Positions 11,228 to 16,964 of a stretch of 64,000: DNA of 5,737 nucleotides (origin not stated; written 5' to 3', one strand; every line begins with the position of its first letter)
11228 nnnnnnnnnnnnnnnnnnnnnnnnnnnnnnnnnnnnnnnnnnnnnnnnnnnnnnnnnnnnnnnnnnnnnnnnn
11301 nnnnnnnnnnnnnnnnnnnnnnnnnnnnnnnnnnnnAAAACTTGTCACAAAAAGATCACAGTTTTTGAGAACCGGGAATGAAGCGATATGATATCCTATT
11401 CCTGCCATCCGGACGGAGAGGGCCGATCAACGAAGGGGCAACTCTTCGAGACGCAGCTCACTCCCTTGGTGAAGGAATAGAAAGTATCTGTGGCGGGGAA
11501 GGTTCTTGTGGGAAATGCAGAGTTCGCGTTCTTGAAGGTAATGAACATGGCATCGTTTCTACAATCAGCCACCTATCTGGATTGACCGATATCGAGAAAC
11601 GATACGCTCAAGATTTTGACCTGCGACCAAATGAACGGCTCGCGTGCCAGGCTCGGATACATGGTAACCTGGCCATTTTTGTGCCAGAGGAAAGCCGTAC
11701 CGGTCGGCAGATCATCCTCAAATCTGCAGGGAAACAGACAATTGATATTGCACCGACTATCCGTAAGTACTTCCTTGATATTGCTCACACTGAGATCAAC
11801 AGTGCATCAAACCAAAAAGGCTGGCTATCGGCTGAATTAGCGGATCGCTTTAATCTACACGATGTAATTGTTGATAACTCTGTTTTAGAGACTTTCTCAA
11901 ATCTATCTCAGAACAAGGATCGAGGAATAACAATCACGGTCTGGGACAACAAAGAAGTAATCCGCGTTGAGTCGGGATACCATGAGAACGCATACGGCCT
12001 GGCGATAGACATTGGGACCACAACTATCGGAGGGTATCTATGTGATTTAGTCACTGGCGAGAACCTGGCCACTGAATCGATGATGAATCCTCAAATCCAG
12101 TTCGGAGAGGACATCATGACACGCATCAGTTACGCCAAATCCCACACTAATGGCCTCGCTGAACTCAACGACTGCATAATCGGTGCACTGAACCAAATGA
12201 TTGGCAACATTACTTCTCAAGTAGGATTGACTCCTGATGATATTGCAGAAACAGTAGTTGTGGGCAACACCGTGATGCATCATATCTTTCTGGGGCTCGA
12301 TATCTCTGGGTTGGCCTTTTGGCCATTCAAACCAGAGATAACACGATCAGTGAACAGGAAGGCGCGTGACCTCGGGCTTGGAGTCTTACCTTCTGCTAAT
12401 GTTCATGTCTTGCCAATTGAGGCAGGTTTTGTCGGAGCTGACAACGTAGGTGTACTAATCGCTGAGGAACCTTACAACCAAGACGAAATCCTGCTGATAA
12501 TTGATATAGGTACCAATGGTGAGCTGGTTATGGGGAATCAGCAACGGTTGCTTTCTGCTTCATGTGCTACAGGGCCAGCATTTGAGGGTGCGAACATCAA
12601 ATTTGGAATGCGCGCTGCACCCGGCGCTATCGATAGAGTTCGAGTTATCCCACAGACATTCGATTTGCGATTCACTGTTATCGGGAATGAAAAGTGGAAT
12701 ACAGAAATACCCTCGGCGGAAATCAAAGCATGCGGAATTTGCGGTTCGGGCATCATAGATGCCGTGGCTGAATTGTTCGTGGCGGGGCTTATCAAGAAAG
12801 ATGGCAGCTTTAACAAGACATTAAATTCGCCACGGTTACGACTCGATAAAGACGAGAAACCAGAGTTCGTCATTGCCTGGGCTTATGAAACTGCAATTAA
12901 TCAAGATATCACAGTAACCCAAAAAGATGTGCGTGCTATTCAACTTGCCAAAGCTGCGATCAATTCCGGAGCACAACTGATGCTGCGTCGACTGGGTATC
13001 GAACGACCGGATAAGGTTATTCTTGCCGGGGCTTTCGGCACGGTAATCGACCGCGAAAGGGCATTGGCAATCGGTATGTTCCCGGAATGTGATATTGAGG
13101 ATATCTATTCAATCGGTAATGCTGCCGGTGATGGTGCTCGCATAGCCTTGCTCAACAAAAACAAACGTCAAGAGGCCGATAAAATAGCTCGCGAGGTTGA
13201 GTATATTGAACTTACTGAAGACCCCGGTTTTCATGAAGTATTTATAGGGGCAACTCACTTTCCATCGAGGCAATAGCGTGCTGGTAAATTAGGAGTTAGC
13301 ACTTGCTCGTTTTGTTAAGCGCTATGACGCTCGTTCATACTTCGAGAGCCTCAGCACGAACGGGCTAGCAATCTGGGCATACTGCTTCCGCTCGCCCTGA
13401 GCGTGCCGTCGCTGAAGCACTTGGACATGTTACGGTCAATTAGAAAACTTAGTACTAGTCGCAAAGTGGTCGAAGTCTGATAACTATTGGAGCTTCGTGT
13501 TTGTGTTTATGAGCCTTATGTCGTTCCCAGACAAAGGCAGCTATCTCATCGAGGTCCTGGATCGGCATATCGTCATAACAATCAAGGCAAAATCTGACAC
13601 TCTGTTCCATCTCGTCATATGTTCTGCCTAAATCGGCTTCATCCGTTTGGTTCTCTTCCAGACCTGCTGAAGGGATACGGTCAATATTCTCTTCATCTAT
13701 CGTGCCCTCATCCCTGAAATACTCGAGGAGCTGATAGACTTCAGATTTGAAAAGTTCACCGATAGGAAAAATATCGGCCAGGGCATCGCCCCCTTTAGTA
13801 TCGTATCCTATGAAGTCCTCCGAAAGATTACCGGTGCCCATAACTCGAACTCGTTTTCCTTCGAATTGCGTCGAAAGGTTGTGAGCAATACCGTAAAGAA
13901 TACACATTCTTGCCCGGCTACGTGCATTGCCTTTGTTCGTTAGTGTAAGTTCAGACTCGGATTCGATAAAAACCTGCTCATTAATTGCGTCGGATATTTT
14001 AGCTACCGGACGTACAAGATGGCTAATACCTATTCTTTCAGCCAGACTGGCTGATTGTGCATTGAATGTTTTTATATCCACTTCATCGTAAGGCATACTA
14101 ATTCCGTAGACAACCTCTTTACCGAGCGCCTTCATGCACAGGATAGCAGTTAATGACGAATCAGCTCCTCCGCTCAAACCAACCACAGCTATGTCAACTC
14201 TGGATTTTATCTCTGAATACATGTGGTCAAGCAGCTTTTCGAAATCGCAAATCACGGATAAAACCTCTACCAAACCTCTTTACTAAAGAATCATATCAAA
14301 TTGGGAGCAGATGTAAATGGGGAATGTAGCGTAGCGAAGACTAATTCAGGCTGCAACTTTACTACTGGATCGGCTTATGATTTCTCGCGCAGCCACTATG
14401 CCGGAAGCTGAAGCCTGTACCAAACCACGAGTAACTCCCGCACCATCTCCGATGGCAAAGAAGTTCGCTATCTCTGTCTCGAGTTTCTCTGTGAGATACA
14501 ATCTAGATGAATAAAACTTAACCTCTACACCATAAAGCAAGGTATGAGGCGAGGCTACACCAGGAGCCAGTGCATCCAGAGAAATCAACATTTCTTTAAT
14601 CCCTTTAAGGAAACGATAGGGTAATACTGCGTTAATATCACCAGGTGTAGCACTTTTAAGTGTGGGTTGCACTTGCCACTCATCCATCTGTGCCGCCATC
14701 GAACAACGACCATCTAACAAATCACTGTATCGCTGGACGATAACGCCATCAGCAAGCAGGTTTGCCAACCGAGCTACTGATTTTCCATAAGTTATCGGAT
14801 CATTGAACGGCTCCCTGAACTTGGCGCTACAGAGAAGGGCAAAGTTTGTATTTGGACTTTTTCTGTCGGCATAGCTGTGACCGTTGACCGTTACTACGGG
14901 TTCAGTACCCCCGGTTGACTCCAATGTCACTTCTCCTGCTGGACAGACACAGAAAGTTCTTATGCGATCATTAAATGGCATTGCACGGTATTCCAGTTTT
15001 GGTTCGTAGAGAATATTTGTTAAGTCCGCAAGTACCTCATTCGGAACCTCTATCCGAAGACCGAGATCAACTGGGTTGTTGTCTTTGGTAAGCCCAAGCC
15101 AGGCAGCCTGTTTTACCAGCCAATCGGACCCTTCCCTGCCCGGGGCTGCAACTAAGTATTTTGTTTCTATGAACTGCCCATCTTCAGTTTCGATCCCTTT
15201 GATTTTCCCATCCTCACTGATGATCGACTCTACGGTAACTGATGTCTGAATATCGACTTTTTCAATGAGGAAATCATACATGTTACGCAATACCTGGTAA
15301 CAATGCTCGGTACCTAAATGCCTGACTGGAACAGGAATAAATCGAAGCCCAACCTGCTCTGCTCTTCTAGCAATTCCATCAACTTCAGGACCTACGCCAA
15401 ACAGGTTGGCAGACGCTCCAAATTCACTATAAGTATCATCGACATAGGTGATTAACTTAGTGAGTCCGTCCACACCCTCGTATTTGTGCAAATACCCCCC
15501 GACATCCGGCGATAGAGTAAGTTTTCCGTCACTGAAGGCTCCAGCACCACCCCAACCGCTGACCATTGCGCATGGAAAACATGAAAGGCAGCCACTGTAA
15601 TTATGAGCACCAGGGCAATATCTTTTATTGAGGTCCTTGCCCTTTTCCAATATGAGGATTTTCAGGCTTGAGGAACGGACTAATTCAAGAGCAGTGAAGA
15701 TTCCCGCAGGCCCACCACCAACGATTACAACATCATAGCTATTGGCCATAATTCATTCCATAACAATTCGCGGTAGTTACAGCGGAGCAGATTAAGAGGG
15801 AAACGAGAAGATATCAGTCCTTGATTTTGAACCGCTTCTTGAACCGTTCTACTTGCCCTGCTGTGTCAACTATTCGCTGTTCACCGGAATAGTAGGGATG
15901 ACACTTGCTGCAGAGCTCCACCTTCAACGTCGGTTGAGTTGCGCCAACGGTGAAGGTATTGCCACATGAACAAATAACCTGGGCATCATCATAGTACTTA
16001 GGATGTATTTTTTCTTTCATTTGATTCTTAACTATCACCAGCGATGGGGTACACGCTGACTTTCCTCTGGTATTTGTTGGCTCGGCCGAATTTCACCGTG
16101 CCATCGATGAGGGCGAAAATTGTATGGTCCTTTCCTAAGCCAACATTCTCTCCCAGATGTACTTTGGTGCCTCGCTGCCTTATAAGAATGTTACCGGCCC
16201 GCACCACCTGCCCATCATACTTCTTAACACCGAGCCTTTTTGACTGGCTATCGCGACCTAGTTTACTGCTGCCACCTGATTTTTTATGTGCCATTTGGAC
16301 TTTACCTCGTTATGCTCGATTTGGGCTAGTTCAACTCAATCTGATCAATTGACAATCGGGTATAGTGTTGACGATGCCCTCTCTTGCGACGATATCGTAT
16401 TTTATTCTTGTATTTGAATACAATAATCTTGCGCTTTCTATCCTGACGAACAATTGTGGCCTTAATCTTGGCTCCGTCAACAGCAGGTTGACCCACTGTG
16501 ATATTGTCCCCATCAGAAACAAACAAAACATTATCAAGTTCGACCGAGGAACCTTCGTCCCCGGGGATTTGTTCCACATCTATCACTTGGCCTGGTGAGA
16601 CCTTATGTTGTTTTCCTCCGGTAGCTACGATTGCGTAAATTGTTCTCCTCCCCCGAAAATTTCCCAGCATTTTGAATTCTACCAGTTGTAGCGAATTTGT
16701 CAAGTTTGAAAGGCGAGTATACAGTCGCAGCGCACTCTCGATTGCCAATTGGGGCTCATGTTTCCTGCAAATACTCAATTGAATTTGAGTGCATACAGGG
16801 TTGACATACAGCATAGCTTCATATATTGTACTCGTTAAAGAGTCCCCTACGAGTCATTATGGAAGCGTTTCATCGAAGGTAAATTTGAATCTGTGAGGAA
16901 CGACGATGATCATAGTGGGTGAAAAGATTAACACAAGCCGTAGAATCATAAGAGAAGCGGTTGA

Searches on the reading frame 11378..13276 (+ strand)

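Call 6: search_protein_families(library=ncbifam, proteins=[window:11378-13276:+])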
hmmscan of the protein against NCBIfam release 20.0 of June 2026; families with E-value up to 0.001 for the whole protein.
window:11378-13276:+ (632 aa): 5 families
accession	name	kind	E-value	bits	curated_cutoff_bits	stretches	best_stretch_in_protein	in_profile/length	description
NF040756.1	corr_regen_AcsV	exception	2.3e-124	416.1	800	1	6-629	2-624/632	corrinoid activation/regeneration protein AcsV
TIGR04270.1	Rama_corrin_act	subfamily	1.8e-37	128.9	500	1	206-616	1-404/534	methylamine methyltransferase corrinoid protein reductive activase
TIGR01941.1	nqrF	equivalog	2.9e-08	33.1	295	1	18-105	47-123/405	NADH:ubiquinone reductase (Na(+)-transporting) subunit F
TIGR02007.1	fdx_isc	equivalog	0.00032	20.8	132.1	1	8-100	11-97/110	ISC system 2Fe-2S type ferredoxin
NF058606.1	GlBtMonoRdsGbcB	equivalog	0.00087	18.3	500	0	6-71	280-339/362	glycine betaine monooxygenase reductase subunit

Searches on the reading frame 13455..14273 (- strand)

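Call 6: search_protein_families(library=ncbifam, proteins=[window:13455-14273:-])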
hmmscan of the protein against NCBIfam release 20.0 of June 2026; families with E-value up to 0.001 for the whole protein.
window:13455-14273:- (272 aa): 12 families
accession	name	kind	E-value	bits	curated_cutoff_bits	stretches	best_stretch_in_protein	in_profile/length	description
NF010587.0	PRK13980.1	equivalog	8e-47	159.7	255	1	12-267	12-260/267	NAD+ synthase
TIGR00552.1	nadE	equivalog_domain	1.9e-42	145.2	63.65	1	8-265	9-244/251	NAD(+) synthase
NF010588.0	PRK13981.1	equivalog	9.6e-28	96.9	479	1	23-229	282-482/546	NAD+ synthase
NF002048.0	PRK00876.1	subfamily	1.5e-26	93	313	2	17-98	30-108/330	NAD(+) synthase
NF001979.1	PRK00768.1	equivalog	8e-20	71.4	250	1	24-225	35-235/266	NAD(+) synthase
NF002730.0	PRK02628.1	equivalog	4.2e-07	28.5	473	1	26-195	359-528/677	NAD(+) synthase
NF011259.0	PRK14665.1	equivalog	2.4e-05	23.4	364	1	30-95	9-73/360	tRNA 2-thiouridine(34) synthase MnmA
TIGR00364.1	TIGR00364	equivalog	6e-05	22.7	150.3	1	29-157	1-127/201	7-cyano-7-deazaguanine synthase QueC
TIGR00268.2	TIGR00268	equivalog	0.00014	21.3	150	1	26-95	13-81/259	ATP-dependent sacrificial sulfur transferase LarE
NF000848.1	PRK00074.1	equivalog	0.00018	20.2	400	1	12-55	197-242/512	glutamine-hydrolyzing GMP synthase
NF001138.1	PRK00143.1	equivalog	0.0003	19.9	284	0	30-85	3-63/345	tRNA 2-thiouridine(34) synthase MnmA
NF011258.0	PRK14664.1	equivalog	0.00061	19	680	0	27-94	6-67/362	tRNA 2-thiouridine(34) synthase MnmA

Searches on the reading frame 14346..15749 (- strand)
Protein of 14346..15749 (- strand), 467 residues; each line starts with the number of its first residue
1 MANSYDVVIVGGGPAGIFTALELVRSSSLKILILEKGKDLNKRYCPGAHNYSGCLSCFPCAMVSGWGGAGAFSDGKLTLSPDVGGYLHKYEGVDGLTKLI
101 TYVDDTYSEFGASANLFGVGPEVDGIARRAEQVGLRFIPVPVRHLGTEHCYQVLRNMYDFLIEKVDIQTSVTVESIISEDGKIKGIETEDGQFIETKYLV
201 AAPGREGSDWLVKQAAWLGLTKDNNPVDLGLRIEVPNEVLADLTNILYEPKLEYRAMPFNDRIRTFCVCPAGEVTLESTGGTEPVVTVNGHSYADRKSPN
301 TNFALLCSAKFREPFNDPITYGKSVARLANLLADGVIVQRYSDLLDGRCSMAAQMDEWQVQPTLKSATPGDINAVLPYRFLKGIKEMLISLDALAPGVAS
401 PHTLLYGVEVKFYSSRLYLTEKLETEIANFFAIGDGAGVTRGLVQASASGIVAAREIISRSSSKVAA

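Call 3: search_protein_families(library=pfam, proteins=[window:14346-15749:-])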
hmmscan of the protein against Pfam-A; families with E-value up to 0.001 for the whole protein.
window:14346-15749:- (467 aa): 11 families
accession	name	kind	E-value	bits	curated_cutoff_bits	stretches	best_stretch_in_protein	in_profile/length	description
PF21688.3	FAD-depend_C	-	9.6e-13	49.2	27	1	260-410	43-195/197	FAD-dependent protein, C-terminal domain-like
PF07992.20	Pyr_redox_2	-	1.6e-12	47.9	26.1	1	5-45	1-40/291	Pyridine nucleotide-disulphide oxidoreductase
PF01134.28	GIDA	-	1.9e-09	37.5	22.1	0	407-459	334-385/391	Glucose inhibited division protein A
PF01266.30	DAO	-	1.8e-07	31.5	27.9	1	6-40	1-34/353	FAD dependent oxidoreductase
PF03486.20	HI0933_like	-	2.5e-07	30.9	50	1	6-42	2-37/244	HI0933-like protein Rossmann domain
PF13738.12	Pyr_redox_3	-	1.2e-06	28.4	30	1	8-38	1-31/305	Pyridine nucleotide-disulphide oxidoreductase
PF00890.30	FAD_binding_2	-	5e-06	26.4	20.4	0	6-39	1-33/414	FAD binding domain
PF05834.18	Lycopene_cycl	-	0.00024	20.7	23.4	0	6-40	1-36/380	Lycopene cyclase protein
PF01946.23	Thi4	-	0.00027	20.7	26.2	1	5-36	18-49/235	Thi4 family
PF13450.12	NAD_binding_8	-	0.0007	20.3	21.9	0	9-40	1-31/68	NAD(P)-binding Rossmann-like domain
PF01494.25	FAD_binding_3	-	0.00078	19.2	22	0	5-26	2-23/349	FAD binding domain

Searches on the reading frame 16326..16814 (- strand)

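Call 6: search_protein_families(library=ncbifam, proteins=[window:16326-16814:-])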
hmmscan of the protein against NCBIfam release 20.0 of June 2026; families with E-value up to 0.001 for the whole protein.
window:16326-16814:- (162 aa): 3 families
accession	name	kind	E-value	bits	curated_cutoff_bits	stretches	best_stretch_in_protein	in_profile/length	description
TIGR00061.1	L21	equivalog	6.3e-35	119.6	43.7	1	60-159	1-100/101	50S ribosomal protein L21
NF008916.0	PRK12278.1-4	equivalog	9.3e-26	91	193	1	60-160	2-102/223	50S ribosomal protein L21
NF008915.0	PRK12278.1-1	equivalog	4.8e-21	75.7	281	1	60-159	2-101/216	50S ribosomal protein L21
